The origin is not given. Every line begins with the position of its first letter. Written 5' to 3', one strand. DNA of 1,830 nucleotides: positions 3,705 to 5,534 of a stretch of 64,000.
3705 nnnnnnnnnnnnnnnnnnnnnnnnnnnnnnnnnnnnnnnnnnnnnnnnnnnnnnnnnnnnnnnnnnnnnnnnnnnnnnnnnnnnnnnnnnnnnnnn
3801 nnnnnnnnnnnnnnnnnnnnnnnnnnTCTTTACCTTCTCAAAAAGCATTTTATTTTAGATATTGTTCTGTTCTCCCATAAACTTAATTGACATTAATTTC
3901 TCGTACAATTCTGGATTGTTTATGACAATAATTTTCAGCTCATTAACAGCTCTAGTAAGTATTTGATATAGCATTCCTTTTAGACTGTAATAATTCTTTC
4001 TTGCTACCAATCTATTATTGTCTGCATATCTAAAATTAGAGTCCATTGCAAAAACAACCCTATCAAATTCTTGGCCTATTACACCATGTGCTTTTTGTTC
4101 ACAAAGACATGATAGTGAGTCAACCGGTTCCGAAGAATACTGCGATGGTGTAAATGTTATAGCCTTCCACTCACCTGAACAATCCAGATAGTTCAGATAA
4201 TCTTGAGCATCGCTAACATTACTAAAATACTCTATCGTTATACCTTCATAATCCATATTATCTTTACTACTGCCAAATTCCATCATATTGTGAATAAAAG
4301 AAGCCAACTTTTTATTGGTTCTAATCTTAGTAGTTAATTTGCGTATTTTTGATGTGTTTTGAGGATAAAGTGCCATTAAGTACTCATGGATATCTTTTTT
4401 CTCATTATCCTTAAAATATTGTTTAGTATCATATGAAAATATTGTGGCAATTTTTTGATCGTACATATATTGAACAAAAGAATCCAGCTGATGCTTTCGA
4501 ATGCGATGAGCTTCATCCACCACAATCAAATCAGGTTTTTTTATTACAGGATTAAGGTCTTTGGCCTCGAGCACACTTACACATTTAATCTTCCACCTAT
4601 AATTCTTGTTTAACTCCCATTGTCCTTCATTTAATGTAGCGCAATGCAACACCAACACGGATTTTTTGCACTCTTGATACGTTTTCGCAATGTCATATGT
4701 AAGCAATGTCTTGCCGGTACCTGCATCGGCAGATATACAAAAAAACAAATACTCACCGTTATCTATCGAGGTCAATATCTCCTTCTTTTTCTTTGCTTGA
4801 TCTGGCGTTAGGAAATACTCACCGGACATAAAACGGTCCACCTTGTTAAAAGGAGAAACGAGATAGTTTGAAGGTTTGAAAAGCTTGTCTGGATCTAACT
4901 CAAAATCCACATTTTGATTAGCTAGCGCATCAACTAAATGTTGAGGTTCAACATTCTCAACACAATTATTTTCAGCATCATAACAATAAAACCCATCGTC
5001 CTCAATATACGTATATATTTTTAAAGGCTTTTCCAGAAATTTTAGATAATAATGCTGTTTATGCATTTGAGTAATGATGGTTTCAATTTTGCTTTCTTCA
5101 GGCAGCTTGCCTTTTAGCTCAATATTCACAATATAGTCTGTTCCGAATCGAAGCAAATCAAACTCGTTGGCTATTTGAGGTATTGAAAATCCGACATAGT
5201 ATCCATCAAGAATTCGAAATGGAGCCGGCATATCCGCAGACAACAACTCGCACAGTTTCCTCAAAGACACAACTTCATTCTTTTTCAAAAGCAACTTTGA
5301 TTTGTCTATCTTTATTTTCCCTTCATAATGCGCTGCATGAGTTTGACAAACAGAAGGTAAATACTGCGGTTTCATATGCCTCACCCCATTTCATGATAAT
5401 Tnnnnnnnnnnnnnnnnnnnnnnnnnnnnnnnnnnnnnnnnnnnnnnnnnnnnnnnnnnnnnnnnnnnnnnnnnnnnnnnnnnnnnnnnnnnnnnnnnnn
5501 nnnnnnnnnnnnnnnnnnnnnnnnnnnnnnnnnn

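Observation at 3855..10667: Tightly coupled low-GC trio: SF2 helicase-nuclease + 601-aa orphan + NERD-like SF1 ATPase, a candidate unclassified defence system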

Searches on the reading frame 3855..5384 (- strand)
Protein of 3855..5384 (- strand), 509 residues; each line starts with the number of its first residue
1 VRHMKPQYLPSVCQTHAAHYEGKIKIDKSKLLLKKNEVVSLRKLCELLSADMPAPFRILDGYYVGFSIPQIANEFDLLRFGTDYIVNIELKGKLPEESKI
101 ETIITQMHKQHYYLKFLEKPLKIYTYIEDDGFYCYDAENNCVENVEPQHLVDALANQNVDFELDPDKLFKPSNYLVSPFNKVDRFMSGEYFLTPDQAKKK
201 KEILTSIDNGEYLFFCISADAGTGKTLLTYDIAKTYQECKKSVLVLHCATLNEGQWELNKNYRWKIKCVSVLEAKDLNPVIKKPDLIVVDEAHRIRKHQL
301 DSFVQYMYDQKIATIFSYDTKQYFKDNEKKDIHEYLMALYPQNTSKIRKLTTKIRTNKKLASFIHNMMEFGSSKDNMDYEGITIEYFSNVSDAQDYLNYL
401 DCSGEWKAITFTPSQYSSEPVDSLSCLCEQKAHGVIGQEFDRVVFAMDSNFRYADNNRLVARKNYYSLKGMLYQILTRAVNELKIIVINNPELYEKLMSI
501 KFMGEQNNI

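Call 4: search_protein_families(library=pfam, proteins=[window:3855-5384:-], max_evalue=0.01)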
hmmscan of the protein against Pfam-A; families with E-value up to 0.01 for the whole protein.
window:3855-5384:- (509 aa): 10 families
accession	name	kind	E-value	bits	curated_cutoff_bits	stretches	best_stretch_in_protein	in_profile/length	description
PF09848.15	SLFN-g3_helicase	-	3.6e-10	40.1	24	1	215-397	4-206/354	Schlafen group 3, DNA/RNA helicase domain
PF13604.12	AAA_30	-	3.1e-07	30.7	27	1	193-323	3-128/191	AAA domain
PF04851.21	ResIII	-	4.8e-07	30.3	22.5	1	192-246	4-59/164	Type III restriction enzyme, res subunit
PF13245.12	AAA_19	-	9.7e-05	23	25.1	1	215-312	14-118/134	AAA domain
PF13173.12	AAA_14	-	0.00069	20.1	27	1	223-311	13-88/129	AAA domain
PF05970.20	PIF1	-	0.00078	19.5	25.9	1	192-304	2-123/223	PIF1-like helicase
PF13401.12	AAA_22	-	0.0019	18.9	27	0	214-250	7-43/130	AAA domain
PF07728.20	AAA_5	-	0.002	18.6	22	1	221-314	8-97/139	AAA domain (dynein-related subfamily)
PF00270.35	DEAD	-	0.0047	17.1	26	0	276-301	105-135/167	DEAD/DEAH box helicase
PF00004.35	AAA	-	0.0082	17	21.2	0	217-299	3-73/131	ATPase family associated with various cellular activities (AAA)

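Call 5: search_protein_families(library=padloc, proteins=[window:3855-5384:-], max_evalue=0.01)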
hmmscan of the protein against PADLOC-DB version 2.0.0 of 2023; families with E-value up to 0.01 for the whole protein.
window:3855-5384:- (509 aa): 4 families
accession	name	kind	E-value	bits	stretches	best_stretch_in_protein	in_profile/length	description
PDLC02350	AbiO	-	2.4e-145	482.9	1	9-500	9-466/468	AbiO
PDLC02372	Nhi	-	1.3e-144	480.4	1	5-500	2-468/470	-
PDLC02840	DpdE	-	0.00023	17.6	1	256-308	230-282/1091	DpdE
PDLC01439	typeIV_DinG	-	0.0011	15.8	0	280-398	182-271/575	CAS-IV-A; associated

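Call 6: search_protein_families(library=ncbifam, proteins=[window:3855-5384:-], max_evalue=0.01)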
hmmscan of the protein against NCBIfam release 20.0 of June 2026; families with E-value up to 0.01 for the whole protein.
window:3855-5384:- (509 aa): 2 families
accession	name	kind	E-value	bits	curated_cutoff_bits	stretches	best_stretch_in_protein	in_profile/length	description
NF041062.1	DpdE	equivalog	0.0023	15.9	500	1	262-301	229-268/1048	protein DpdE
TIGR00475.1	selB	equivalog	0.006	15.3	242.25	1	184-361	328-505/581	selenocysteine-specific translation elongation factor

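Call 9: search_solved_structures(query=window:3855-5384:-, max_evalue=1)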
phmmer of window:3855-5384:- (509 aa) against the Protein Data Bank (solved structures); distinct sequences matched with E-value up to 1: 0.

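Call 48: find_homologous_proteins(query=window:3855-5375:-, max_evalue=0.001)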
Query window:3855-5375:- (506 aa): 4739 proteins with E <= 0.001 among 8000 candidates; the best 120 are listed.
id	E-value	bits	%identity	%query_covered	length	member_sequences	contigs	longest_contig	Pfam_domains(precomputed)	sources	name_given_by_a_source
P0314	0.0e+0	1100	95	100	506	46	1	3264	PF13604.13,PF09848.16,PF04851.22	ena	-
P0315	0.0e+0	1021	87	100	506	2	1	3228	PF13604.13,PF13245.13,PF09848.16,PF04851.22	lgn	-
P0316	5.6e-295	997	85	100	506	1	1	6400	PF13604.13,PF13245.13,PF09848.16,PF04851.22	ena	-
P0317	1.6e-294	995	86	99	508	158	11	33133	PF05970.21,PF13604.13,PF13245.13,PF09848.16,PF04851.22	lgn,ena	-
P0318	7.2e-289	977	85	99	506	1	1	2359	PF05970.21,PF13604.13,PF13401.13,PF09848.16,PF04851.22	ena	-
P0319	3.4e-288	974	84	99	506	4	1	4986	PF05970.21,PF13604.13,PF13245.13,PF13401.13,PF09848.16,PF04851.22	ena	-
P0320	1.5e-287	972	84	99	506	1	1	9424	PF05970.21,PF13604.13,PF13401.13,PF09848.16,PF04851.22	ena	-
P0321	1.4e-286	969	84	99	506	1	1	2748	PF05970.21,PF13604.13,PF13245.13,PF13401.13,PF09848.16,PF04851.22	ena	-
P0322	1.8e-286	969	84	99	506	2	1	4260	PF05970.21,PF13604.13,PF13245.13,PF09848.16,PF04851.22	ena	-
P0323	3.3e-282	955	83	99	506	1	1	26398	PF05970.21,PF13604.13,PF09848.16,PF04851.22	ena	-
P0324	1.3e-279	946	83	100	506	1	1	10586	PF05970.21,PF13604.13,PF13401.13,PF09848.16,PF04851.22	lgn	-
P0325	1.8e-277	939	82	99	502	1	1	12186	PF13604.13,PF09848.16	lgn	-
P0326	6.6e-270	914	79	100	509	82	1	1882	PF13604.13,PF13401.13,PF09848.16,PF04851.22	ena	-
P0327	4.1e-264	895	78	100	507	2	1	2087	PF13604.13,PF09848.16,PF04851.22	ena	-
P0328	2.2e-252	856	75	99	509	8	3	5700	PF13604.13,PF13401.13,PF09848.16,PF04851.22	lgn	-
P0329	9.6e-251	851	76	100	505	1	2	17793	PF13604.13,PF09848.16,PF04851.22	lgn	-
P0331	3.0e-228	777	72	97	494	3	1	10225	PF13604.13,PF09848.16,PF04851.22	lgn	-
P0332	3.9e-224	763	69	98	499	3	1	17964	PF13604.13,PF13401.13,PF09848.16,PF04851.22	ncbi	-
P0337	5.4e-213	726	65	100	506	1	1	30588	PF05970.21,PF13604.13,PF13401.13,PF09848.16,PF04851.22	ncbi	-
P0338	7.0e-211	719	64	99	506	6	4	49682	PF13604.13,PF09848.16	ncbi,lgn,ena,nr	ncbi:MAG: DUF2075 domain-containing protein [Bacilli bacterium]|nr:DUF2075 domain-containing protein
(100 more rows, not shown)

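Call 49: find_encoding_contigs(protein=P0317, flank=7000, max_places=4)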
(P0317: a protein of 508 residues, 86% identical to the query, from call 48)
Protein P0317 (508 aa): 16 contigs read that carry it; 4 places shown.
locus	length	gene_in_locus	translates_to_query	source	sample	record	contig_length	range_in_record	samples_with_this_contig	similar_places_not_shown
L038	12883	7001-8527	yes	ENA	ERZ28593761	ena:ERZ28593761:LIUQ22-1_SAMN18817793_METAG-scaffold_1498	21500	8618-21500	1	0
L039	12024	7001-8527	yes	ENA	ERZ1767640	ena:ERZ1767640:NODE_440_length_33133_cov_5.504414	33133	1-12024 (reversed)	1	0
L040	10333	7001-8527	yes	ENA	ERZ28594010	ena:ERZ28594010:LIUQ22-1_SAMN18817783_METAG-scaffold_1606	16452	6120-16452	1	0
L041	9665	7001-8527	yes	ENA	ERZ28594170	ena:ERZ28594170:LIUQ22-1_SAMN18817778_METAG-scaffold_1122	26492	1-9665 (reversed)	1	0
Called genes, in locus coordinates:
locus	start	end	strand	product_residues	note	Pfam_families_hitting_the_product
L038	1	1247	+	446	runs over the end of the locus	PF10117:McrBC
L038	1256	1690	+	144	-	PF00293:NUDIX, PF14815:NUDIX_4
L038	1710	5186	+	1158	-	-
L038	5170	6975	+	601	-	-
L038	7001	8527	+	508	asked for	PF04851:ResIII (faint), PF05970:PIF1 (weak), PF13604:AAA_30, PF13245:AAA_19 (faint), PF09848:SLFN-g3_helicase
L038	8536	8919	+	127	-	PF07739:TipAS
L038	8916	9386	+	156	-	-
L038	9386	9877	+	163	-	PF13238:AAA_18 (weak)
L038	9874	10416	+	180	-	PF00583:Acetyltransf_1, PF13302:Acetyltransf_3, PF13523:Acetyltransf_8 (weak)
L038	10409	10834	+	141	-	PF01327:Pep_deformylase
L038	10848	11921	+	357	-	-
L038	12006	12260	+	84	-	-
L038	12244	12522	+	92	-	PF20648:DUF6809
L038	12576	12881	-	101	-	?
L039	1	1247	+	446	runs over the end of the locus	PF10117:McrBC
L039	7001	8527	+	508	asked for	PF04851:ResIII (faint), PF05970:PIF1 (weak), PF13604:AAA_30, PF13245:AAA_19 (faint), PF09848:SLFN-g3_helicase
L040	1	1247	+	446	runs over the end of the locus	PF10117:McrBC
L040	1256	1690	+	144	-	PF00293:NUDIX, PF14815:NUDIX_4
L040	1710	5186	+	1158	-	-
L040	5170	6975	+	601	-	-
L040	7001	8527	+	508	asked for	PF04851:ResIII (faint), PF05970:PIF1 (weak), PF13604:AAA_30, PF13245:AAA_19 (faint), PF09848:SLFN-g3_helicase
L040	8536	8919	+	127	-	PF07739:TipAS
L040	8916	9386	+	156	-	-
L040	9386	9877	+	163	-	PF13238:AAA_18 (weak)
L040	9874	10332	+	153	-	?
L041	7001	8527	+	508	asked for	PF04851:ResIII (faint), PF05970:PIF1 (weak), PF13604:AAA_30, PF13245:AAA_19 (faint), PF09848:SLFN-g3_helicase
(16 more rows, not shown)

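Call 50: find_encoding_contigs(protein=P0323, flank=7000, max_places=2)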
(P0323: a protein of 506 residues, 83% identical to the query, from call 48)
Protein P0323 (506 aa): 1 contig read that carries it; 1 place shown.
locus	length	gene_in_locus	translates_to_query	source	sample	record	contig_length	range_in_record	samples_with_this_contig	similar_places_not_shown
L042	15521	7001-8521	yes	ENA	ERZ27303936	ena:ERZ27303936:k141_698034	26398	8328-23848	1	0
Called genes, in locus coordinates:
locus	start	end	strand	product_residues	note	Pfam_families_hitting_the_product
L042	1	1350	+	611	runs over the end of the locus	PF08659:KR, PF13561:adh_short_C2 (weak), PF00106:adh_short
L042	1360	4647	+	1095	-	PF00698:Acyl_transf_1, PF07977:FabA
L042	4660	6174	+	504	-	PF03060:NMO, PF21607:FabD_helical_ins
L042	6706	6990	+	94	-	PF11907:DUF3427 (weak)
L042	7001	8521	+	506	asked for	PF04851:ResIII (faint), PF05970:PIF1 (weak), PF13604:AAA_30, PF09848:SLFN-g3_helicase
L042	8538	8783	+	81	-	PF07739:TipAS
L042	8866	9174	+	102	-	PF12958:DUF3847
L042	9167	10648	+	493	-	PF03389:MobA_MobL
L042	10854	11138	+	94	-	-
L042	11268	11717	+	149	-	PF00239:Resolvase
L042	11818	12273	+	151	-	-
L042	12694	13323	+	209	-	PF09339:HTH_IclR (faint), PF00717:Peptidase_S24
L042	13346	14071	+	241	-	-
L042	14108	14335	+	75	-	-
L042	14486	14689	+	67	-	PF12728:HTH_17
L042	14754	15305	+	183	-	PF22483:Mu-transpos_C_2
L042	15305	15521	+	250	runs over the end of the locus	PF01695:IstB_IS21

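Call 51: find_encoding_contigs(protein=P0329, flank=7000, max_places=2)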
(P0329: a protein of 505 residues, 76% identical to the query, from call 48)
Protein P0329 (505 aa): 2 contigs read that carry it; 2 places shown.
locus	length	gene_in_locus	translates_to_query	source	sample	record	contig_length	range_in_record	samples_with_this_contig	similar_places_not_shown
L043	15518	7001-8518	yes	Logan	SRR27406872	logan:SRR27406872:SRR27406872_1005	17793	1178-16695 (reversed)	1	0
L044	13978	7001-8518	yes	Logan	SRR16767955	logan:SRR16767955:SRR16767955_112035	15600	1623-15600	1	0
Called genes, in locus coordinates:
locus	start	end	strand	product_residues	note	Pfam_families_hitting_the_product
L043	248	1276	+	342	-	PF25164:CoiA_N, PF01396:Zn_ribbon_Top1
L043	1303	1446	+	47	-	-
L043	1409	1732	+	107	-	-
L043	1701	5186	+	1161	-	-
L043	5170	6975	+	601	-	-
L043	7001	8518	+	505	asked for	PF04851:ResIII (faint), PF13604:AAA_30, PF09848:SLFN-g3_helicase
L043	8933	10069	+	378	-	PF00149:Metallophos, PF12850:Metallophos_2, PF12320:SbcD_C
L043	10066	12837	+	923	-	PF13476:AAA_23 (faint), PF13514:AAA_27 (weak), PF13555:AAA_29 (weak), PF13558:SbcC_Walker_B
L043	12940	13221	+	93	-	-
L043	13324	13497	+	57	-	-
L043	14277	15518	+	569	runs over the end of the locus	PF00587:tRNA-synt_2b, PF04073:tRNA_edit, PF03129:HGTP_anticodon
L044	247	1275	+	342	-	PF25164:CoiA_N, PF01396:Zn_ribbon_Top1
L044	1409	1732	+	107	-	-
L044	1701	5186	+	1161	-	-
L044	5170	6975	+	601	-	-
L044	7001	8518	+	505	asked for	PF04851:ResIII (faint), PF13604:AAA_30, PF09848:SLFN-g3_helicase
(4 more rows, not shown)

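Call 52: find_encoding_contigs(protein=P0332, flank=7000, max_places=2)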
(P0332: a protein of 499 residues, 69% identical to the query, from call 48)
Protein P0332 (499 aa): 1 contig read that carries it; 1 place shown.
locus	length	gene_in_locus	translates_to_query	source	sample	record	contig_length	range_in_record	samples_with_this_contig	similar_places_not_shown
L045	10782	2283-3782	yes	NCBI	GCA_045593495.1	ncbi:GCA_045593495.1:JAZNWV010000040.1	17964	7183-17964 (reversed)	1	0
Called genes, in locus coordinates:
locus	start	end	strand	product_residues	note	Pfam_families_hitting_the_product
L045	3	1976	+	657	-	?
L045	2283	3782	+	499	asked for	PF04851:ResIII (faint), PF13604:AAA_30, PF13401:AAA_22 (weak), PF09848:SLFN-g3_helicase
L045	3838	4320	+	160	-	-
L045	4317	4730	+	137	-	PF01327:Pep_deformylase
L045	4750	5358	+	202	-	-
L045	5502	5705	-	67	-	-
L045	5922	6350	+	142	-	PF13328:HD_4 (weak)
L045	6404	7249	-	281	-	-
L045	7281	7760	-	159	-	-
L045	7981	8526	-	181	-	PF00149:Metallophos, PF12850:Metallophos_2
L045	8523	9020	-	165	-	PF01613:Flavin_Reduct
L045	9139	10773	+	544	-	-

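Call 53: find_encoding_contigs(protein=P0337, flank=7000, max_places=2)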
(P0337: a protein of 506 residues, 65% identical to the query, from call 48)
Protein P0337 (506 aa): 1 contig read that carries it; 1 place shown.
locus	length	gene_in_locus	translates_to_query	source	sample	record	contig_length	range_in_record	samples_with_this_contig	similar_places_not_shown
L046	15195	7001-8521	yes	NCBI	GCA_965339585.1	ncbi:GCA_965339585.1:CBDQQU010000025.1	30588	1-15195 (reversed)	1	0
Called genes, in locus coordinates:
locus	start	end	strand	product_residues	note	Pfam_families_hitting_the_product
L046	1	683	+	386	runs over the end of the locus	PF00389:2-Hacid_dh, PF02826:2-Hacid_dh_C, PF03446:NAD_binding_2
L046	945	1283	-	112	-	-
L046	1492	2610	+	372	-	PF00535:Glycos_transf_2, PF10111:Glyco_tranf_2_2, PF13641:Glyco_tranf_2_3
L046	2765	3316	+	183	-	-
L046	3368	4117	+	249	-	PF03372:Exo_endo_phos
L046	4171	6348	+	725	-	PF00176:SNF2-rel_dom, PF00270:DEAD, PF04851:ResIII (weak), PF00271:Helicase_C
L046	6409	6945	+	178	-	PF02525:Flavodoxin_2, PF03358:FMN_red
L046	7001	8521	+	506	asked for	PF04851:ResIII (faint), PF05970:PIF1 (faint), PF13604:AAA_30, PF13401:AAA_22 (faint), PF09848:SLFN-g3_helicase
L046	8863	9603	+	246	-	-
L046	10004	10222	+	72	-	PF01381:HTH_3, PF13443:HTH_26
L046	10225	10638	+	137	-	PF03852:Vsr, PF04480:DUF559 (faint)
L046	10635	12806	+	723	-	PF00145:DNA_methylase, PF09561:RE_HpaII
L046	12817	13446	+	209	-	-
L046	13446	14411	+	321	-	PF00145:DNA_methylase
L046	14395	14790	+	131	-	PF01243:PNPOx_N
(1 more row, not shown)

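Call 54: find_encoding_contigs(protein=P0338, flank=7000, max_places=3)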
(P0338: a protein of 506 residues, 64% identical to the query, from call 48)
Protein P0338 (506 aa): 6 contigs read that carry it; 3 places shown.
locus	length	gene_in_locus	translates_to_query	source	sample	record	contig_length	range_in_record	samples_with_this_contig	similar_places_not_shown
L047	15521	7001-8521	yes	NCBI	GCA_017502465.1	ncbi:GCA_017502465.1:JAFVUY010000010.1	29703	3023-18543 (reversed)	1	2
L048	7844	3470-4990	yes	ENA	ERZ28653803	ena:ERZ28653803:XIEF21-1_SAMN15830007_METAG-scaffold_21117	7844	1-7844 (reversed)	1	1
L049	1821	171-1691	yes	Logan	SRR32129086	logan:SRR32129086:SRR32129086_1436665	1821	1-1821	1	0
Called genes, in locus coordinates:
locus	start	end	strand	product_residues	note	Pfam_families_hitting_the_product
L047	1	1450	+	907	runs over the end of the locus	PF04851:ResIII (faint), PF10593:Z1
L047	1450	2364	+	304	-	PF14390:DUF4420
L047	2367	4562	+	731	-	PF22879:AIPR_N, PF10592:AIPR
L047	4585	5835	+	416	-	PF00145:DNA_methylase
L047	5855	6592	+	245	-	-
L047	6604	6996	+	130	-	PF00293:NUDIX, PF14815:NUDIX_4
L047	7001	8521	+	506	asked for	PF13604:AAA_30, PF09848:SLFN-g3_helicase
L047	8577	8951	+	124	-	PF07739:TipAS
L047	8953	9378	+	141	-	PF01327:Pep_deformylase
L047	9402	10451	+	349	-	-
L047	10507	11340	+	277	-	PF01844:HNH, PF14279:HNH_5 (weak)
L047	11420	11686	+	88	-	PF20648:DUF6809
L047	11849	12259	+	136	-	-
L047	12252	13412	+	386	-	PF20215:DUF6575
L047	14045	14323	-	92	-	PF20648:DUF6809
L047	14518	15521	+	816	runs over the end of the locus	PF13191:AAA_16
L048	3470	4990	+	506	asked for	PF13604:AAA_30, PF09848:SLFN-g3_helicase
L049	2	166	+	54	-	?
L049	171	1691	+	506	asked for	PF13604:AAA_30, PF09848:SLFN-g3_helicase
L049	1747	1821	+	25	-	?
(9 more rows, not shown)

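Call 55: find_encoding_contigs(protein=P0331, flank=7000, max_places=2)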
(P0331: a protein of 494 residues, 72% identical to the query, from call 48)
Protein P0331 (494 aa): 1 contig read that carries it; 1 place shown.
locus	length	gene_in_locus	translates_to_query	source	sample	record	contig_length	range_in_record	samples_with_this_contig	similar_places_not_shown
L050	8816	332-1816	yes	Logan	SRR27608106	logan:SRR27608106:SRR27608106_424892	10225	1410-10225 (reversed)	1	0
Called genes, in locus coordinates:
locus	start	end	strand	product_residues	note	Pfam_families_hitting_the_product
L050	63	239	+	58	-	PF01381:HTH_3 (weak), PF13443:HTH_26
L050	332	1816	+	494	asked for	PF04851:ResIII (faint), PF13604:AAA_30, PF09848:SLFN-g3_helicase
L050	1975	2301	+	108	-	-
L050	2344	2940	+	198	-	PF13338:AbiEi_4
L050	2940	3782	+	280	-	PF08843:AbiEii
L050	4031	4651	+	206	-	PF13302:Acetyltransf_3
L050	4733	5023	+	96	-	PF07205:DUF1413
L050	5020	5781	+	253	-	PF03372:Exo_endo_phos, PF14529:Exo_endo_phos_2 (weak)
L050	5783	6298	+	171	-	PF22769:DCD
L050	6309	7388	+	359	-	PF04055:Radical_SAM, PF13353:Fer4_12 (faint)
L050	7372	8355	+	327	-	-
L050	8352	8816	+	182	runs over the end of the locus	-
